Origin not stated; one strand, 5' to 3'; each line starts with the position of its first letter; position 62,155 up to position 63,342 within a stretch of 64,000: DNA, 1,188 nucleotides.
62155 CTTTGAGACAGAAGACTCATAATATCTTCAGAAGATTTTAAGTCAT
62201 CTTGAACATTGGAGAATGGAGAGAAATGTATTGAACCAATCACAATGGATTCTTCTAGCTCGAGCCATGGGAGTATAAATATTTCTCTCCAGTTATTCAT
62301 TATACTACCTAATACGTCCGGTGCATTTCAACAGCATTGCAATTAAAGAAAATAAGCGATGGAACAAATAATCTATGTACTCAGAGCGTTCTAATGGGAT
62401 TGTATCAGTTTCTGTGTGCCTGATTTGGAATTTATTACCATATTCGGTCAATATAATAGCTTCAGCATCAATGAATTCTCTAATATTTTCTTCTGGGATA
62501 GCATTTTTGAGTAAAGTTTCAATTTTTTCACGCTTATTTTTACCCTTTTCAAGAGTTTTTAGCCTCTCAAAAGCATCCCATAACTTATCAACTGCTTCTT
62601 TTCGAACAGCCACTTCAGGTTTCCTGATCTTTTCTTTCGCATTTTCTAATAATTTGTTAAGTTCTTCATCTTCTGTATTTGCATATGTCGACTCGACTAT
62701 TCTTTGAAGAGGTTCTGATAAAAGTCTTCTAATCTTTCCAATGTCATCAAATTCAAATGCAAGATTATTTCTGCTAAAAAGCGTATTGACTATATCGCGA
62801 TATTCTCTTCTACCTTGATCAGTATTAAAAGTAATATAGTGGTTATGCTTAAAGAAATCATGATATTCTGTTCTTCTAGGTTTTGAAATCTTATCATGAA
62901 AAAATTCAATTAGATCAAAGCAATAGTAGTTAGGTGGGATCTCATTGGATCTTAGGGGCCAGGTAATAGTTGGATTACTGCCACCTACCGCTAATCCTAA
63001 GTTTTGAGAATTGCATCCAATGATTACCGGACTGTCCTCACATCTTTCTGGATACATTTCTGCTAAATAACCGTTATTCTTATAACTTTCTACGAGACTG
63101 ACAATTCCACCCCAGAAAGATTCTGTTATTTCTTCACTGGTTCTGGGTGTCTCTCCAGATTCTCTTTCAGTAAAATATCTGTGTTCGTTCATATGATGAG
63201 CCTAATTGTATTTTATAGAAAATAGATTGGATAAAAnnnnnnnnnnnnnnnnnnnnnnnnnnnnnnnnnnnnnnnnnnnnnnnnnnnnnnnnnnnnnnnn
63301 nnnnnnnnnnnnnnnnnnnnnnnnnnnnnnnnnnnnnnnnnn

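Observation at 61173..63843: Uncharacterised three-gene operon (UDG-fold protein, AbiJ-N-terminal-like protein, HEPN Rx4H protein) appended to a type I hsdR gene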

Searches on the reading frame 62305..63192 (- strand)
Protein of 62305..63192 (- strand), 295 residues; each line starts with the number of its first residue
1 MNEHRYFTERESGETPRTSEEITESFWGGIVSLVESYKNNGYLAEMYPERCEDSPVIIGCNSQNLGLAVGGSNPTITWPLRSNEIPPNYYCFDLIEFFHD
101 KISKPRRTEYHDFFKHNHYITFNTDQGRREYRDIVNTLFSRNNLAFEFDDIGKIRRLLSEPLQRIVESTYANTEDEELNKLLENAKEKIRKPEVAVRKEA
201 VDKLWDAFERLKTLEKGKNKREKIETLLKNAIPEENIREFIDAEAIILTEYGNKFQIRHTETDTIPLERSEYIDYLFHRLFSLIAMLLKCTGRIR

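Call 4: search_protein_families(library=pfam, proteins=[window:62305-63192:-], max_evalue=1)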
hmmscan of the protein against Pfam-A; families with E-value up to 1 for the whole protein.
window:62305-63192:- (295 aa): 4 families
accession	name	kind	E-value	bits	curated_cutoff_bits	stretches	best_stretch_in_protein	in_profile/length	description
PF18863.6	AbiJ_NTD4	-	1.1e-09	39.4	34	1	5-169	1-149/152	AbiJ N-terminal domain 4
PF17107.11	SesA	-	0.0043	17.6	26.3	1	133-230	13-114/122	N-terminal domain on NACHT_NTPase and P-loop NTPases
PF25530.1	EF-hand_SWAP70_N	-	0.13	12.7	27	0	196-281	4-78/95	Switch-associated protein 70-like, N-terminal EF-hand domain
PF09186.17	DUF1949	-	0.13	12.6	23.7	1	144-171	1-28/56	Domain of unknown function (DUF1949)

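Call 5: search_protein_families(library=padloc, proteins=[window:62305-63192:-], max_evalue=1)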
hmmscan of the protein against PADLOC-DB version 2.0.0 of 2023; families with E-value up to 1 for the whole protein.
window:62305-63192:- (295 aa): 1 family
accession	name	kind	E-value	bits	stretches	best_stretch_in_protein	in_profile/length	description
PDLC04995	PDC-S32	-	9.9e-58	193.9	1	5-289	2-298/301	-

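Call 7: search_protein_families(library=ncbifam, proteins=[window:62305-63192:-], max_evalue=1)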
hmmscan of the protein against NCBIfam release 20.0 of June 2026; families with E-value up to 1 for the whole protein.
window:62305-63192:- (295 aa): 1 family
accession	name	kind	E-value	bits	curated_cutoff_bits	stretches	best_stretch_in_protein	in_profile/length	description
NF003144.0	PRK04069.1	equivalog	0.086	12.2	145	0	142-189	31-78/161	anti-sigma B factor RsbW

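Call 8: find_encoding_contigs(protein=window:62305-63192:-, flank=10000, max_places=6)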
Protein window:62305-63192:- (295 aa): no gene with exactly this product is on record in the collection.

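Call 24: find_homologous_proteins(query=window:62305-63192:-, max_evalue=0.001)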
Query window:62305-63192:- (295 aa): 130 proteins with E <= 0.001 among 1363 candidates; the best 120 are listed.
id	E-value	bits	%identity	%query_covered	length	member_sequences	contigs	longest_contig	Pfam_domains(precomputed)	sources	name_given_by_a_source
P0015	4.5e-197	671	100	100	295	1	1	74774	PF18863.7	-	-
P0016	1.0e-87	312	50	99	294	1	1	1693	PF18863.7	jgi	-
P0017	2.7e-85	304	49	99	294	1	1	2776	PF18863.7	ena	-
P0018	9.8e-83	296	49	98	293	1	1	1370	PF18863.7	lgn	-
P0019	1.0e-82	296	49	98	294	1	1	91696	PF18863.7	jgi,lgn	jgi:hypothetical protein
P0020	1.8e-82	295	49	98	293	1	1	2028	PF18863.7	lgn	-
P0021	8.0e-82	293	46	93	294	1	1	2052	PF18863.7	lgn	-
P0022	2.7e-81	291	48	98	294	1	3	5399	PF18863.7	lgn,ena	-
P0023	3.2e-79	284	49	98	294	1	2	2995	PF18863.7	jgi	jgi:hypothetical protein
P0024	8.0e-79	283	46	91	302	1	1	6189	PF18863.7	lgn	-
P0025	9.5e-79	283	48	98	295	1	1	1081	PF18863.7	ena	-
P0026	4.3e-77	277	46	98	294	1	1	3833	PF18863.7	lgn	-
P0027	3.5e-76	274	45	97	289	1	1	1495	PF18863.7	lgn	-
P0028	5.4e-76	273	44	93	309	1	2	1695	PF18863.7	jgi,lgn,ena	-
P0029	2.8e-75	271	43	100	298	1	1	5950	PF18863.7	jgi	jgi:hypothetical protein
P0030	1.8e-74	268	45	99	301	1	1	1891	PF18863.7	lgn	-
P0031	7.2e-73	263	43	93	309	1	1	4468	PF18863.7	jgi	jgi:hypothetical protein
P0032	2.1e-72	262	43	97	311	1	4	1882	PF18863.7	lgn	-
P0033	2.8e-71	258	43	98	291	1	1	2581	PF18863.7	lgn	-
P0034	5.0e-71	257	45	99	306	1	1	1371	PF18863.7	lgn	-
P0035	3.6e-69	251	42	98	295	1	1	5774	PF18863.7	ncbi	-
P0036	7.8e-69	250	42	97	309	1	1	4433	PF18863.7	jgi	jgi:hypothetical protein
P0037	1.4e-68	249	43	97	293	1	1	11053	PF18863.7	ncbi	ncbi:MAG: hypothetical protein ACM3TN_11900 [Alphaproteobacteria bacterium]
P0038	1.8e-68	249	42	98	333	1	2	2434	PF18863.7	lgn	-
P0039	1.8e-68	249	42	93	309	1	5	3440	PF18863.7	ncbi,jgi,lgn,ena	-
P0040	2.2e-68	249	42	97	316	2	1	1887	PF18863.7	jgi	jgi:predicted component of type VI protein secretion system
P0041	2.3e-68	248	43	97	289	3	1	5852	PF18863.7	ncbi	-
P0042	2.9e-68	248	43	98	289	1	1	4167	PF18863.7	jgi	jgi:hypothetical protein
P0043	9.9e-68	246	42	96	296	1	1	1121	PF18863.7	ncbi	-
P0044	2.6e-67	245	42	97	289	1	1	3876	PF18863.7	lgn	-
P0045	3.2e-67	245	41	97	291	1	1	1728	PF18863.7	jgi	-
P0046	1.0e-66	243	41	98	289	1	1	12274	PF18863.7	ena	-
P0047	1.1e-66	243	41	98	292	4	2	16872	PF18863.7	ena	-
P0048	1.3e-66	243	42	98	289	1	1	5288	PF18863.7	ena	-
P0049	2.7e-66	242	43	98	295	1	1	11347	PF18863.7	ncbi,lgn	ncbi:MAG: AbiJ-NTD4 domain-containing protein [Nitrospiraceae bacterium]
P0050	3.8e-66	241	42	98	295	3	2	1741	PF18863.7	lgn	-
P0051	4.0e-66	241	40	98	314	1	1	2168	PF18863.7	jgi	-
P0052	4.5e-66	241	43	98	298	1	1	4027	PF18863.7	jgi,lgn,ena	-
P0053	5.0e-66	241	41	97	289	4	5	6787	PF18863.7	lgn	-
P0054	1.0e-65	240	41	97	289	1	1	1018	PF18863.7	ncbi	-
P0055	2.0e-65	239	41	97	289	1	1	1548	PF18863.7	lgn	-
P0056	2.3e-65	239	41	98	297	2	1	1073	PF18863.7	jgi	-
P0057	2.4e-65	239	41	93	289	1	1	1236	PF18863.7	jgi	jgi:hypothetical protein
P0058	6.3e-65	237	43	98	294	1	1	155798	PF18863.7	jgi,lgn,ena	-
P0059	1.1e-64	236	39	98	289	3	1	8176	PF18863.7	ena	-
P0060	2.6e-64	235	41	98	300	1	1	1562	PF18863.7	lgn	-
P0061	3.3e-64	235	40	98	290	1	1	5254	PF18863.7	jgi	jgi:hypothetical protein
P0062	3.5e-64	235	40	98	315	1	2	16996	PF18863.7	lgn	-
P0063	4.8e-64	234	41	97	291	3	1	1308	PF18863.7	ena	-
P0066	2.2e-63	232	42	98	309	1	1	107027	PF18863.7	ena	-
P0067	2.5e-63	232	41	98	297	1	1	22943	PF18863.7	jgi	jgi:hypothetical protein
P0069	5.8e-63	231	42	98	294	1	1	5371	PF18863.7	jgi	jgi:hypothetical protein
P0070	6.7e-63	231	44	98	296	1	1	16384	PF18863.7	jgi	jgi:hypothetical protein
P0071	1.3e-62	230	40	98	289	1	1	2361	PF18863.7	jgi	jgi:hypothetical protein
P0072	3.3e-62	228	41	98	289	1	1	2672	PF18863.7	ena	-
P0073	2.3e-61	225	40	98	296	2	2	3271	PF18863.7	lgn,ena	-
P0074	2.7e-60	222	41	93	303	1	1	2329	PF18863.7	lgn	-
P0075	4.2e-60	221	40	98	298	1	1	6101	PF18863.7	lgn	-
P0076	4.5e-60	221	40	97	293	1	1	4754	PF18863.7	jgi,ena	-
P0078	8.8e-60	220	40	98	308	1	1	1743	PF18863.7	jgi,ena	-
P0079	1.0e-59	220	39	94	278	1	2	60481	PF18863.7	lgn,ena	-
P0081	3.1e-59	218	39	98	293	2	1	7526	PF18863.7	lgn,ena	-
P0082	3.3e-59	218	40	98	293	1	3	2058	PF18863.7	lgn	-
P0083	3.4e-59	218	40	98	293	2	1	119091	PF18863.7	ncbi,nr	ncbi:hypothetical protein [Reyranella soli]|nr:hypothetical protein [Reyranella soli]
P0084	4.4e-59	218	40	92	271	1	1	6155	PF18863.7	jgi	jgi:hypothetical protein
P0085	5.3e-59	218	39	98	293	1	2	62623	PF18863.7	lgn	-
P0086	7.9e-59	217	40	98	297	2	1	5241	PF18863.7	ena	-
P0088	1.3e-58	216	38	98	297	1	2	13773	PF18863.7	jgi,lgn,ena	jgi:hypothetical protein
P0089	1.4e-58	216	38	97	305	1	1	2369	PF18863.7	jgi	jgi:hypothetical protein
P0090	1.5e-58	216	39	98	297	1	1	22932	PF18863.7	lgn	-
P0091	1.7e-58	216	39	98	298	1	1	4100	PF18863.7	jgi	jgi:hypothetical protein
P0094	1.1e-57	213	38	98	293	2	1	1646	PF18863.7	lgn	-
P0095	1.6e-57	213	37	98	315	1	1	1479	PF18863.7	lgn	-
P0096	1.7e-57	213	39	98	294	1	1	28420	PF18863.7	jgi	jgi:archaeosine-15-forming tRNA-guanine transglycosylase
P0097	2.2e-57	212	38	98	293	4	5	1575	PF18863.7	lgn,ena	-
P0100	4.8e-57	211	39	98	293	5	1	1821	PF18863.7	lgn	-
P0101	5.3e-57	211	38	98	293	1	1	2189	PF18863.7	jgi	jgi:hypothetical protein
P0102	5.4e-57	211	43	89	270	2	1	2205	PF18863.7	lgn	-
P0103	8.4e-57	210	38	93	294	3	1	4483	PF18863.7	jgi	-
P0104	1.6e-56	210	39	98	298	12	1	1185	PF18863.7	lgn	-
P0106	1.7e-56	209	37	98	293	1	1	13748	PF18863.7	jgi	jgi:hypothetical protein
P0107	1.9e-56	209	39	94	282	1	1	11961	PF18863.7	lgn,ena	-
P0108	2.0e-56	209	45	77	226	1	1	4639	PF18863.7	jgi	jgi:hypothetical protein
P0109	2.3e-56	209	37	98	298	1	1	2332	PF18863.7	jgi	jgi:hypothetical protein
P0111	8.8e-56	207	38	94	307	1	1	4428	PF18863.7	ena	-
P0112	1.0e-55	207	38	96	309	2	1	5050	PF18863.7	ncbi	ncbi:MAG: AbiJ-NTD4 domain-containing protein [Pyrinomonadaceae bacterium]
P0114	2.7e-55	206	40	98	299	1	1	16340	PF18863.7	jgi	jgi:hypothetical protein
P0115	9.3e-55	204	37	97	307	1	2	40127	PF18863.7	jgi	jgi:hypothetical protein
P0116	1.5e-53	200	38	98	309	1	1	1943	PF18863.7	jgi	jgi:hypothetical protein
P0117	1.8e-53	200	45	79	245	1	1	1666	PF18863.7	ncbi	-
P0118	1.2e-52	197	39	98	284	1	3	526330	PF18863.7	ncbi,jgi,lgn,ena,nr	ncbi:MAG TPA: hypothetical protein VMF11_04410 [Candidatus Baltobacteraceae bacterium]|nr:hypothetic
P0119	1.8e-51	193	35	100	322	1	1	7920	PF18863.7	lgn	-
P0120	2.6e-51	192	37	98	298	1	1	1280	PF18863.7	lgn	-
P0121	3.4e-51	192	35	97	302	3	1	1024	PF18863.7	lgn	-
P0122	8.4e-51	191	36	97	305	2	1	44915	PF18863.7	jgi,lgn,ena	-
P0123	1.1e-49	187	38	97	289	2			PF18863.7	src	-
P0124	2.4e-49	186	36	98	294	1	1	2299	PF18863.7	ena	-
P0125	1.0e-48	184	40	77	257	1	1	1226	PF18863.7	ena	-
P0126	4.6e-47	179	42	72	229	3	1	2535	PF18863.7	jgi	jgi:hypothetical protein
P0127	6.0e-46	175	36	97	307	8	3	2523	PF18863.7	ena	-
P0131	1.1e-41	161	44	68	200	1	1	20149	PF18863.7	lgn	-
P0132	1.1e-39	154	33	96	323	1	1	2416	PF18863.7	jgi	jgi:hypothetical protein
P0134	9.5e-39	151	31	96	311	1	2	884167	PF18863.7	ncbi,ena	-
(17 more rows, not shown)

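Call 36: search_solved_structures(query=A3, max_evalue=10, show_alignments=2)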
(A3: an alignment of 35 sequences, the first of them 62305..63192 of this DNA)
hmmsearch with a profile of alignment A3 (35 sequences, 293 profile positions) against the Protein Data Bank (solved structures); distinct sequences matched with E-value up to 10: 1.
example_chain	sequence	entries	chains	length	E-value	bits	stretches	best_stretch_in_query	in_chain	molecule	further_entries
2qk1_A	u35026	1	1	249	0.56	12.3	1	172-215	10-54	Protein STU2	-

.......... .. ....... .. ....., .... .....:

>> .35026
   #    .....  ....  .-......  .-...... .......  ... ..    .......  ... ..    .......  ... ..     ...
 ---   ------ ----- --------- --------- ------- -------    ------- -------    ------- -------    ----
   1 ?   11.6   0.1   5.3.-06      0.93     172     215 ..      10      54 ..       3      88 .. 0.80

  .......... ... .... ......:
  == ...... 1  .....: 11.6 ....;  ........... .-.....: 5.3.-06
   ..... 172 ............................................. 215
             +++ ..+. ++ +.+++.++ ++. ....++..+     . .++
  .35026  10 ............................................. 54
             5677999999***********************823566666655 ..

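Call 54: find_related_loci(query=A3, collection=metagenome_contigs, flank=10000)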
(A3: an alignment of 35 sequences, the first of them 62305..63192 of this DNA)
Query A3 (295 aa) in metagenome_contigs; peptide patterns used: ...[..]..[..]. (x = any residue, [..] = any of these).
600 stretches matched a pattern (row limit reached: there are more); 582 encode a relative of the query (tblastn E <= 1e-3); the best 80 are kept; 80 distinct loci.
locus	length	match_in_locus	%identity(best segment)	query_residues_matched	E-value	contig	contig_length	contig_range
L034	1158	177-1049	48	3-293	4e-99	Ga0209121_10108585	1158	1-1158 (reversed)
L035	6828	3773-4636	49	6-293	8e-91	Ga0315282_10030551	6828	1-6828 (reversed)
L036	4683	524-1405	48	3-294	1e-88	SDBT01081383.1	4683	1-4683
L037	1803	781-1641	44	6-293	4e-86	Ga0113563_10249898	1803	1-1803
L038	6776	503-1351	44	6-289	6e-82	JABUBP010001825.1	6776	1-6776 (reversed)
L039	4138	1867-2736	45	6-295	2e-81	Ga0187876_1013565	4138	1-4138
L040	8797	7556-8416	43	6-293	1e-79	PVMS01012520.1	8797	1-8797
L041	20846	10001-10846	44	6-289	4e-79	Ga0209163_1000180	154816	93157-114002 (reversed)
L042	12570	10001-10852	41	6-290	7e-79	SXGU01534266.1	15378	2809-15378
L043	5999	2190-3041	43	5-289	3e-78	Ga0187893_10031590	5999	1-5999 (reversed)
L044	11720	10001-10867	45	4-294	8e-78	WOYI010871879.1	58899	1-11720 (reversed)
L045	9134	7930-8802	44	1-293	1e-77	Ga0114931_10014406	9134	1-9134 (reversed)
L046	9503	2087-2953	44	6-295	4e-77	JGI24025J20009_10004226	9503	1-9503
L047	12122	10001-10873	41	2-293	8e-77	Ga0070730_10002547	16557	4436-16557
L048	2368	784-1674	43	6-289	2e-78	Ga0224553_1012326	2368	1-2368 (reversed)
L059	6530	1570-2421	42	6-293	7e-73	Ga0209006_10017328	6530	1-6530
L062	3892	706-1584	40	6-293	1e-72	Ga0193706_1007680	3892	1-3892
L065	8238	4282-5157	41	2-293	2e-71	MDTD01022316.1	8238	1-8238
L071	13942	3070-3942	41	6-293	7e-70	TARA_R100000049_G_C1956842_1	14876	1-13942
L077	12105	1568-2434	41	5-293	9e-69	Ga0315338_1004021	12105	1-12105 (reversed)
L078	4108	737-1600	39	6-293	2e-68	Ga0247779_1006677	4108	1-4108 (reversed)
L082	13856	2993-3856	38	6-293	6e-68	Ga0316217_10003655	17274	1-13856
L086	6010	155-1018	39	6-293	1e-67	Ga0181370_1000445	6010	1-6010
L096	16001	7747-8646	36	6-294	3e-66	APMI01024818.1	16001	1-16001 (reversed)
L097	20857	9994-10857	38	6-293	4e-66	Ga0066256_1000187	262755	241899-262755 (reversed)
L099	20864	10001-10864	38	6-293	4e-66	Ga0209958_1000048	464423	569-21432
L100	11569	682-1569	36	6-289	1e-65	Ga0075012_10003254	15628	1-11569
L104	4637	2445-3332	35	6-289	5e-66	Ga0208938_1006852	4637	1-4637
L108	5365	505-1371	40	5-293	3e-65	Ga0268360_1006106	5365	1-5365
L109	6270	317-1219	35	6-294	8e-65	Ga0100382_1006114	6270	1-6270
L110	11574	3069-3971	35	6-294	1e-64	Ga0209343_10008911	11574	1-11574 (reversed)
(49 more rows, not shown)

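Call 60: search_protein_families(library=pfam, alignment_id=A6, max_evalue=0.00001)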
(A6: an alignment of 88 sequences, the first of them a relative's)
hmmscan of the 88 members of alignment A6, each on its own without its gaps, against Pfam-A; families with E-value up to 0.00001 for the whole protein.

A. member 1, L035:2419-3081:+ (221 aa): 0 families

B. families by the number of members that match (of 88 scanned): 64 families (the first 25 are shown)
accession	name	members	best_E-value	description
PF18860.6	AbiJ_NTD3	4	2.1e-43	AbiJ N-terminal domain 3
PF08843.17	AbiEii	3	8.4e-40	Nucleotidyl transferase AbiEii toxin, Type IV TA system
PF19570.5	DUF6088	3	8.9e-26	Family of unknown function (DUF6088)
PF20720.3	nSTAND3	3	5.5e-13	Novel STAND NTPase 3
PF03747.19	ADP_ribosyl_GH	2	5.5e-81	ADP-ribosylglycohydrolase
PF13646.12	HEAT_2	2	5.1e-09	HEAT repeats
PF18989.5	DUF5722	1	1.2e-131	Family of unknown function (DUF5722)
PF18186.6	SLATT_4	1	3.4e-73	SMODS and SLOG-associating 2TM effector domain family 4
PF12635.12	DUF3780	1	8.3e-70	Protein of unknown function (DUF3780)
PF00378.25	ECH_1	1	2.6e-60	Enoyl-CoA hydratase/isomerase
PF18134.7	AGS_C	1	3.2e-47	Adenylyl/Guanylyl and SMODS C-terminal sensor domain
PF01555.25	N6_N4_Mtase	1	5.4e-46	DNA methylase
PF18144.7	SMODS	1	8.4e-45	Second Messenger Oligonucleotide or Dinucleotide Synthetase domain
PF00206.25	Lyase_1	1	4e-40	Lyase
PF02826.25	2-Hacid_dh_C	1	6.1e-40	D-isomer specific 2-hydroxyacid dehydrogenase, NAD binding domain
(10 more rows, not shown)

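Call 61: search_protein_families(library=pfam, proteins=[L096:8646-9275:+], max_evalue=1)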
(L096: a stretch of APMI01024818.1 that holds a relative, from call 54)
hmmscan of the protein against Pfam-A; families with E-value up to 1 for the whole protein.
L096:8646-9275:+ (210 aa): 0 families
